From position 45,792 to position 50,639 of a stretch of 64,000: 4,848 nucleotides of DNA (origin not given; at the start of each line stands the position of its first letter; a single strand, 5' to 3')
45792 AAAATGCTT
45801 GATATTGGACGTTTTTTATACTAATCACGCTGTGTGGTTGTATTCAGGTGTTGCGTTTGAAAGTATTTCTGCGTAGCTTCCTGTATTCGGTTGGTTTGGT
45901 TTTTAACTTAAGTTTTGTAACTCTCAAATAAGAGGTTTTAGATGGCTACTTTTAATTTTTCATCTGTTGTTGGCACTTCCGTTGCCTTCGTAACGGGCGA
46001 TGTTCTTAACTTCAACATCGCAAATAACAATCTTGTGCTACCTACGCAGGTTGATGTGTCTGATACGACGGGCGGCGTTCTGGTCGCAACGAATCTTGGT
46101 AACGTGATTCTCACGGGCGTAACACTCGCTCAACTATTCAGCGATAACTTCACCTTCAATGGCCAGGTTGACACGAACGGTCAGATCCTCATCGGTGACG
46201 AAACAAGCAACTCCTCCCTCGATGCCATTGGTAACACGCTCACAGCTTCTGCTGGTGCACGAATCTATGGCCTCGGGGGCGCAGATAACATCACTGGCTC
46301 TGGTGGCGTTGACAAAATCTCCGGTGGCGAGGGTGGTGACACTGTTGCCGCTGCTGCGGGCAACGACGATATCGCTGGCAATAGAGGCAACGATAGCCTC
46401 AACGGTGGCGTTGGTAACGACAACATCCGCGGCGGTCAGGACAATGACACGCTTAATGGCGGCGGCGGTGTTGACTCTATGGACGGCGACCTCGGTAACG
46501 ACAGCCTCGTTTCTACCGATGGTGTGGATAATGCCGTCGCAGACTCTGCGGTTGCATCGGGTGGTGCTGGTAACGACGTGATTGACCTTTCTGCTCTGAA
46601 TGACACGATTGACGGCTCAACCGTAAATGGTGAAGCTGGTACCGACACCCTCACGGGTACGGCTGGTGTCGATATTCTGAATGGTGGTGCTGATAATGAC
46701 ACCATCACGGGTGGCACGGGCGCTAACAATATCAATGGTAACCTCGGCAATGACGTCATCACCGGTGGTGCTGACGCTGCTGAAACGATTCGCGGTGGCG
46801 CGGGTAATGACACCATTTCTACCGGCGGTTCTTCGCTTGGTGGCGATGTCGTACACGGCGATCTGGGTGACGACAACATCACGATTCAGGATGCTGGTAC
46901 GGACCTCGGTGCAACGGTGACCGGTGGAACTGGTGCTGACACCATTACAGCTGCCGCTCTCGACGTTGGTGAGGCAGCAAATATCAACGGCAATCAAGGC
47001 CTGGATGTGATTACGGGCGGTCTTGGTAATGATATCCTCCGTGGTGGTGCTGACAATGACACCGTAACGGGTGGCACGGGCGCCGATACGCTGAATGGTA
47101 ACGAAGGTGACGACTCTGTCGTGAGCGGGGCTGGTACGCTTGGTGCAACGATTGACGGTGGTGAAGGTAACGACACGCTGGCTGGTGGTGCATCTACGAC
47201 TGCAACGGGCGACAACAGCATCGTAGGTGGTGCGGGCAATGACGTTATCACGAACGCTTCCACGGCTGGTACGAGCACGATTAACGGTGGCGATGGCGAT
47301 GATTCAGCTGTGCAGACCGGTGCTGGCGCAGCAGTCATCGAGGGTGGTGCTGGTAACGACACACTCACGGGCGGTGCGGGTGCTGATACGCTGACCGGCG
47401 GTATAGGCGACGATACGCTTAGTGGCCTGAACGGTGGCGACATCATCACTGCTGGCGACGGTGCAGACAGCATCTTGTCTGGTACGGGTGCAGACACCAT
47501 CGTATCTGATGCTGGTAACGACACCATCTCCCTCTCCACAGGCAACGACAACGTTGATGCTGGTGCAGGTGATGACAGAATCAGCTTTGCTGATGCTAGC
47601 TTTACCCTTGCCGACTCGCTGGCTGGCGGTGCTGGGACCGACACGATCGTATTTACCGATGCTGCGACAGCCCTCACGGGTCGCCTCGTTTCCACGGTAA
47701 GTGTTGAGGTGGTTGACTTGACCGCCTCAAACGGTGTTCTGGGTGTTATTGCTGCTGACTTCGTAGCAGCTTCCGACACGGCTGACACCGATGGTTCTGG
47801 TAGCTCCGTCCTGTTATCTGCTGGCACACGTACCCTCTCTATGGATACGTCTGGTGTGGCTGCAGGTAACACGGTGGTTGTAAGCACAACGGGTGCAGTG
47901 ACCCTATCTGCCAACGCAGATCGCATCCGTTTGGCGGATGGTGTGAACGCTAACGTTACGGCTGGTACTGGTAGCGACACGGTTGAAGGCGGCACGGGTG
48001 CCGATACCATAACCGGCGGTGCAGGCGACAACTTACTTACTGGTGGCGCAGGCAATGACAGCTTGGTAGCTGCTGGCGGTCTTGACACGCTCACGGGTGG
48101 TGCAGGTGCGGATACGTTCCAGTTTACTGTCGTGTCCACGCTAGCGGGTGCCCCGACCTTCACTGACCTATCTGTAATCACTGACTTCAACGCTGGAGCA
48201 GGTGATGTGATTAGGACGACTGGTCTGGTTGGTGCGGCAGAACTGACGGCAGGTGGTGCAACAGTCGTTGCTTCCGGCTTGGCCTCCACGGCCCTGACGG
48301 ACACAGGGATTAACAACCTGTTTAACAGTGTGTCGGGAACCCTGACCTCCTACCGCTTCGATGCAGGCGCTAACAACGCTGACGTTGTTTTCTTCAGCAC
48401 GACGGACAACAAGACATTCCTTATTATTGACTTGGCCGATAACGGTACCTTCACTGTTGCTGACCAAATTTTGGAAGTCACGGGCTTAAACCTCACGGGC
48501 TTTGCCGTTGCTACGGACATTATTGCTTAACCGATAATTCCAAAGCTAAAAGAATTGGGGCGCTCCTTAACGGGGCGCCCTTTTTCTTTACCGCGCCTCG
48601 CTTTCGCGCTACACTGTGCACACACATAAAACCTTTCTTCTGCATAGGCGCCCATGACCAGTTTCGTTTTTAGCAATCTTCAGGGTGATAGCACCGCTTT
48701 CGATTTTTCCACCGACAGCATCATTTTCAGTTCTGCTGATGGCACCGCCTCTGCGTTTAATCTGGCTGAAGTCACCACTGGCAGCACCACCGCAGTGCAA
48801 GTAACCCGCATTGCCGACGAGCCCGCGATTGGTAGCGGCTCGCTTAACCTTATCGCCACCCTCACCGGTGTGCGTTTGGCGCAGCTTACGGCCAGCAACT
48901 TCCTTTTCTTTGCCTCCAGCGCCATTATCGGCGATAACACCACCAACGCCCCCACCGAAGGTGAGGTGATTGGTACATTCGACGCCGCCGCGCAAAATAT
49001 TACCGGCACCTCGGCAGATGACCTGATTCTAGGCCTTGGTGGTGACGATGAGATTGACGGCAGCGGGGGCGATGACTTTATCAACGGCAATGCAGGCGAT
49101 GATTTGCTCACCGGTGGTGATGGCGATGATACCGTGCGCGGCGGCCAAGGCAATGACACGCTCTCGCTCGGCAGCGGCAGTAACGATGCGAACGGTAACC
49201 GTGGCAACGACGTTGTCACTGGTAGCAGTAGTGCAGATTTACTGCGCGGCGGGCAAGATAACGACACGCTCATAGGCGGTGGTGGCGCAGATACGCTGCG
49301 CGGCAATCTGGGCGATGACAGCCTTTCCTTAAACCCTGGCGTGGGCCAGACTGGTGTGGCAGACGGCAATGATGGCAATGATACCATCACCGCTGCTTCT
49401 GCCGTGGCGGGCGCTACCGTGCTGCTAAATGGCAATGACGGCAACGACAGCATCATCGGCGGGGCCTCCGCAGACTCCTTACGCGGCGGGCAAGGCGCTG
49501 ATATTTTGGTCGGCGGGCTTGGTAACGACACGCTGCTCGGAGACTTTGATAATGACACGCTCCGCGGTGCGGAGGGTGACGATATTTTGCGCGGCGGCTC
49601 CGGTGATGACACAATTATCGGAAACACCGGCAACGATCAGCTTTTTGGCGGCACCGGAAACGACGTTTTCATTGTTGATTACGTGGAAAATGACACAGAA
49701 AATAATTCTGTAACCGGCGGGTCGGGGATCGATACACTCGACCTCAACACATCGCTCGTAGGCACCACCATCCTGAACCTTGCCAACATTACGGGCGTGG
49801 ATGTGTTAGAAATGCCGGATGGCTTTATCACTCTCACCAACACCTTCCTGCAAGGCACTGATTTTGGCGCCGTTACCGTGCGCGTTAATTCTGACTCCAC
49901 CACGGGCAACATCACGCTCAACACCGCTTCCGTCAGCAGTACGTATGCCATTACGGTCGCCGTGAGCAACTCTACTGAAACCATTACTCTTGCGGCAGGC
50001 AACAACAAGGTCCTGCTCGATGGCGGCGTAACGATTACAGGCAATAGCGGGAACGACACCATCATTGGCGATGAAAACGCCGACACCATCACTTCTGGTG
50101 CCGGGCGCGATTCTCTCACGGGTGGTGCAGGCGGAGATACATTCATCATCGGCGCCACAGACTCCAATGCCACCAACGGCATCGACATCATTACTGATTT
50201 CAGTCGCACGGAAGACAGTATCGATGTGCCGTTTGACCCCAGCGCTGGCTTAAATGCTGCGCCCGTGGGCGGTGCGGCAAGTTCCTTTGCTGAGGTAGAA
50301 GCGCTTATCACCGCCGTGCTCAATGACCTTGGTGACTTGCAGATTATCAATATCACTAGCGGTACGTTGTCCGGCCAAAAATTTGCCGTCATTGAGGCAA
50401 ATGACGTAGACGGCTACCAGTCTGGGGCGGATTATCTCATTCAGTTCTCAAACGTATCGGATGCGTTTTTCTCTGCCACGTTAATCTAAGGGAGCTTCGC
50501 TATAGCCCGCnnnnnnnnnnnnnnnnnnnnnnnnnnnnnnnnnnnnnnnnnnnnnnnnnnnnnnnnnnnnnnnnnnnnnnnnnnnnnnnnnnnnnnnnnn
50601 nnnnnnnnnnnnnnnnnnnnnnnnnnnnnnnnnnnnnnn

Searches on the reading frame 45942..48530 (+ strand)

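Call 42: search_protein_families(library=pfam, proteins=[window:45942-48530:+], max_evalue=0.00001)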
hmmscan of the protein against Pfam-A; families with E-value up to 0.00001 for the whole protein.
window:45942-48530:+ (862 aa): 1 family
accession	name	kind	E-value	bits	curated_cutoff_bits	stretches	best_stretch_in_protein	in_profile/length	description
PF00353.25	HemolysinCabind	-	4.2e-65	215.6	23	5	674-708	2-36/36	RTX calcium-binding nonapeptide repeat (4 copies)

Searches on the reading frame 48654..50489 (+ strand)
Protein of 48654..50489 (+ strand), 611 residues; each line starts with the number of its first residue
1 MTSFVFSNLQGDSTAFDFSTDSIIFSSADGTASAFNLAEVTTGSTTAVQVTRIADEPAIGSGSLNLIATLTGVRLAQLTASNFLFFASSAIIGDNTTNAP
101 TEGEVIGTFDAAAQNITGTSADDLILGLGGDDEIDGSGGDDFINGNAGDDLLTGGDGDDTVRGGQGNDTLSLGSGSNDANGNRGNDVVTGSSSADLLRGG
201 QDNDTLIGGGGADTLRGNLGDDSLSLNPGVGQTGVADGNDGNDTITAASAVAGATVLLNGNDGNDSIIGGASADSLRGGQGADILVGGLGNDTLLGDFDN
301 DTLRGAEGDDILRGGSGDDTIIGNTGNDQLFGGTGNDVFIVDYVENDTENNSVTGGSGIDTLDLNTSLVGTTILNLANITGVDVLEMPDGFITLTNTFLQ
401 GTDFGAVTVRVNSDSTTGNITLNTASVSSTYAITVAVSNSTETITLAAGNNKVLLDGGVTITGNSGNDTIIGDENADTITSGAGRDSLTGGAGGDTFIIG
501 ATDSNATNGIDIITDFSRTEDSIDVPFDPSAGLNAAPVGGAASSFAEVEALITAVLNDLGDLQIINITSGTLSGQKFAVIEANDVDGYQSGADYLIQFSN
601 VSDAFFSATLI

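Call 42: search_protein_families(library=pfam, proteins=[window:48654-50489:+], max_evalue=0.00001)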
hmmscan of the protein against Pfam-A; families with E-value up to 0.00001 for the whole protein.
window:48654-50489:+ (611 aa): 1 family
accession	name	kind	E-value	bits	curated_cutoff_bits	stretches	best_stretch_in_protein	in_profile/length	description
PF00353.25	HemolysinCabind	-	7.2e-53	176.5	23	7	260-294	2-36/36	RTX calcium-binding nonapeptide repeat (4 copies)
